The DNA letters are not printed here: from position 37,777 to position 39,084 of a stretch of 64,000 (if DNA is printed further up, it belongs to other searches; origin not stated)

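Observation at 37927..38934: TupA tungstate-binding lipoprotein appears circularly permuted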

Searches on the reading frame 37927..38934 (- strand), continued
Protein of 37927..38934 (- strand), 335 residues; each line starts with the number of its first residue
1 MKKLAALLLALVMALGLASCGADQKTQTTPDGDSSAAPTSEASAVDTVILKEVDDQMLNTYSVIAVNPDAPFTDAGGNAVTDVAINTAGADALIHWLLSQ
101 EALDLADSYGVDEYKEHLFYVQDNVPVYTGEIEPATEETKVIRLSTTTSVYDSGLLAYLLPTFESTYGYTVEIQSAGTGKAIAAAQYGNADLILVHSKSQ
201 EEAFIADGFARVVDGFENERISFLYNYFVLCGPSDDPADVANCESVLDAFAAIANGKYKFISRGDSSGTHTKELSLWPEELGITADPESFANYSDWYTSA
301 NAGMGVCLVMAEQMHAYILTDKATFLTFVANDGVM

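Call 59: find_encoding_contigs(protein=P0378, flank=6000, max_places=3)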
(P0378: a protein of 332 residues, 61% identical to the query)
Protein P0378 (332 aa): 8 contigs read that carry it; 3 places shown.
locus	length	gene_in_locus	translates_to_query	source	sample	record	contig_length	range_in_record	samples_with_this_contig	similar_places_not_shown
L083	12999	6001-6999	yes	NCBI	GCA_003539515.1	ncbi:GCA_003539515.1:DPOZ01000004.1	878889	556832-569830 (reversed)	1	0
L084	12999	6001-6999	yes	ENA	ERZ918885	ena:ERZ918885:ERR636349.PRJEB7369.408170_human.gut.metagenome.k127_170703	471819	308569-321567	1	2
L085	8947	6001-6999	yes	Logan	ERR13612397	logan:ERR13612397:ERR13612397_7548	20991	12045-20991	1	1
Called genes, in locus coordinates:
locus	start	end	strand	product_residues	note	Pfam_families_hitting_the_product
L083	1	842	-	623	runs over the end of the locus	PF03453:MoeA_N, PF00994:MoCF_biosynth, PF03454:MoeA_C, PF12727:PBP_like, PF12974:Phosphonate-bd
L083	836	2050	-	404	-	PF03453:MoeA_N, PF00994:MoCF_biosynth, PF03454:MoeA_C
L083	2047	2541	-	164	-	PF00994:MoCF_biosynth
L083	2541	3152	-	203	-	PF00899:ThiF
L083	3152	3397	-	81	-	PF02597:ThiS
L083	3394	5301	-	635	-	PF02730:AFOR_N, PF01314:AFOR_C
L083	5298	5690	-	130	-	PF12837:Fer4_6 (weak), PF13237:Fer4_10 (weak), PF12838:Fer4_7 (weak), PF13187:Fer4_9, PF00037:Fer4 (weak), PF14697:Fer4_21, PF12838:Fer4_7 (weak), PF13187:Fer4_9, +10 more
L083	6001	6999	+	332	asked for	PF12849:PBP_like_2, PF13531:SBP_bac_11 (weak)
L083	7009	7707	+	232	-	PF00528:BPD_transp_1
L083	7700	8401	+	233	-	PF00005:ABC_tran, PF13304:AAA_21 (faint)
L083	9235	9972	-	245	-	PF00899:ThiF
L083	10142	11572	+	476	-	-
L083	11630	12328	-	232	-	-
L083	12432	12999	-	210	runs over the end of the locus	PF21982:RecX_HTH1 (faint), PF02631:RecX_HTH2 (weak), PF21981:RecX_HTH3 (weak)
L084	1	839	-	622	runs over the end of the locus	PF03453:MoeA_N, PF00994:MoCF_biosynth, PF03454:MoeA_C, PF12727:PBP_like, PF12974:Phosphonate-bd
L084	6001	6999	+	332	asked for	PF12849:PBP_like_2, PF13531:SBP_bac_11 (weak)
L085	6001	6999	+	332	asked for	PF12849:PBP_like_2, PF13531:SBP_bac_11 (weak)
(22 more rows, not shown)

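Call 68: predict_structure(alignment_id=A4)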
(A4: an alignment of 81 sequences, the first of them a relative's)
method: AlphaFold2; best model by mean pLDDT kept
length: 335 residues; sequences in the alignment: 81
mean_pLDDT: 90.8   pTM: 0.80
mean pLDDT of the five models: 90.8, 90.7, 90.5, 90.0, 89.8
residues with pLDDT >= 90: 252; 70-90: 54; 50-70: 14; < 50: 15
segments of 3 or more residues with pLDDT < 50: 20-31
pLDDT, mean of each block of 10 residues (from residue 1): 80 73 42 50 84 91 98 97 98 99 96 91 97 98 93 93 98 91 96 93 97 98 96 98 97 98 90 95 94 96 94 98 91 86
secondary structure, 60 per line:
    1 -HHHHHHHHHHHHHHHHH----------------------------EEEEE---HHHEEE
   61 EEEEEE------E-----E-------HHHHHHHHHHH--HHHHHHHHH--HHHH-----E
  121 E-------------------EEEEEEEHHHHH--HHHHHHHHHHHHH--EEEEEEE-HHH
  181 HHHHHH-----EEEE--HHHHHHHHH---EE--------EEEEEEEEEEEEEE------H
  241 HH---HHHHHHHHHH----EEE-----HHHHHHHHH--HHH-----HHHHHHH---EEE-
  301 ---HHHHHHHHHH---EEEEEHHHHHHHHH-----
elements in order: H2-18 E47-51 E58-66 H87-97 H100-108 H111-114 E141-147 H148-152 H155-167 E170-176 H178-186 E192-195 H198-206 E220-233 H246-255 E260-262 H268-276 H287-293 E297-299 H304-313 E317-321 H322-330

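Call 72: fold_search(model_id=the predicted structure, library=pdb)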
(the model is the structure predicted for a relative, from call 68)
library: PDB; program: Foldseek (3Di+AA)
matches with E <= 10: 1211; with E <= 0.001: 10
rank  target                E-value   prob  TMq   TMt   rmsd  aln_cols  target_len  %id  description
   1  3muq_A                4.8e-13  1.00  0.28  0.39   8.6       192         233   42  The crystal structure of a conserved functionally unknown protein from Vibrio parahaemolyticus RIMD 2210633 (released 2010-05-12)
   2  3lr1                  5.1e-13  1.00  0.45  0.63   3.3       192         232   39  The crystal structure of the tungstate ABC transporter from Geobacter sulfurreducens (released 2010-03-16)
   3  5my5                  4.6e-12  1.00  0.48  0.64   3.3       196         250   35  Tungstate binding protein - TupA - from Desulfovibrio alaskensis G20 (released 2017-08-02)
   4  3kn3_B                1.8e-11  1.00  0.44  0.60   4.5       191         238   33  Crystal Structure of LysR Substrate Binding Domain (25-263) of Putative Periplasmic Protein from Wolinella succinogene (released 2009-12-01)
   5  3kn3_A                5.0e-11  1.00  0.43  0.59   3.8       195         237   32  Crystal Structure of LysR Substrate Binding Domain (25-263) of Putative Periplasmic Protein from Wolinella succinogene (released 2009-12-01)
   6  3kn3_C                2.4e-10  1.00  0.37  0.49   5.3       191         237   33  Crystal Structure of LysR Substrate Binding Domain (25-263) of Putative Periplasmic Protein from Wolinella succinogene (released 2009-12-01)
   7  3cvg_A                3.5e-07  1.00  0.44  0.54   3.9       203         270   25  Crystal structure of a periplasmic putative metal binding protein (released 2008-05-13)
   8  3cvg_D                8.8e-07  1.00  0.45  0.55   4.0       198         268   24  Crystal structure of a periplasmic putative metal binding protein (released 2008-05-13)
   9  7tav_C                3.1e-04  1.00  0.32  0.45   5.7       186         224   18  Crystal Structure of the PBP2_YvgL_like protein Lmo1041 from Listeria monocytogene (released 2021-12-29)
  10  4h1x                  6.5e-04  1.00  0.33  0.42   6.3       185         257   14  Crystal structure of a phosphate ABC transporter, phosphate-binding protein (SP_2084) from Streptococcus pneumoniae TIGR (released 2012-10-17)
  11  7tav_A                1.0e-03  1.00  0.33  0.46   5.5       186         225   18  Crystal Structure of the PBP2_YvgL_like protein Lmo1041 from Listeria monocytogene (released 2021-12-29)
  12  3cvg_C                1.1e-03  1.00  0.28  0.44   3.0       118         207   27  Crystal structure of a periplasmic putative metal binding protein (released 2008-05-13)
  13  7tav_F                1.2e-03  1.00  0.33  0.45   6.0       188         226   18  Crystal Structure of the PBP2_YvgL_like protein Lmo1041 from Listeria monocytogene (released 2021-12-29)
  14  4ofl_A                1.2e-03  0.96  0.25  0.18   6.6       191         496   16  Crystal structure of YntA from Yersinia pestis in complex with Ni(L-His)2 (released 2014-10-01)
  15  7tav_B                1.3e-03  1.00  0.34  0.47   5.5       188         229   18  Crystal Structure of the PBP2_YvgL_like protein Lmo1041 from Listeria monocytogene (released 2021-12-29)
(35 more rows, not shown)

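Call 93: search_protein_families(library=ncbifam, proteins=[P0378, P0333, P0135, P0403, P0125], max_evalue=0.00001)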
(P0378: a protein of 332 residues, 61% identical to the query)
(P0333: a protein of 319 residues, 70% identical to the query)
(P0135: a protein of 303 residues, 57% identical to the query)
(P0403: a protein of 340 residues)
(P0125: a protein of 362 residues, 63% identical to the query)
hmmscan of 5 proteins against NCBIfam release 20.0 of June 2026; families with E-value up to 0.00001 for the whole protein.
P0378 (332 aa): 1 family
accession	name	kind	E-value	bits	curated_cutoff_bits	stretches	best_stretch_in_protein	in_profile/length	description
NF041772.1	tung_bind_TupA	equivalog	4.4e-50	170.5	400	1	40-313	17-249/266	tungstate ABC transporter substrate-binding protein TupA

P0333 (319 aa): 1 family
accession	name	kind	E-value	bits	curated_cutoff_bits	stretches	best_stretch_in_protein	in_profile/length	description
NF041772.1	tung_bind_TupA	equivalog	2e-51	174.9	400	1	34-305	14-251/266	tungstate ABC transporter substrate-binding protein TupA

P0135 (303 aa): 2 families
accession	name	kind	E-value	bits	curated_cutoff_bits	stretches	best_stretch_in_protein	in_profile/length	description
NF041772.1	tung_bind_TupA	equivalog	2e-51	175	400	1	51-291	17-253/266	tungstate ABC transporter substrate-binding protein TupA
NF050142.1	PG1828_fam_lipo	equivalog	3.4e-06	27.7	50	1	1-43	1-48/59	PG1828 family lipoprotein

P0403 (340 aa): 1 family
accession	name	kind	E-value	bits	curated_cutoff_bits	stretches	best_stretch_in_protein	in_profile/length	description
NF041772.1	tung_bind_TupA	equivalog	1.3e-50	172.2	400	2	177-318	14-146/266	tungstate ABC transporter substrate-binding protein TupA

P0125 (362 aa): 1 family
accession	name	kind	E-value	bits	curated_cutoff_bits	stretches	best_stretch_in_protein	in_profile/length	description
NF041772.1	tung_bind_TupA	equivalog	1.6e-41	142.4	400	2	53-249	72-251/266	tungstate ABC transporter substrate-binding protein TupA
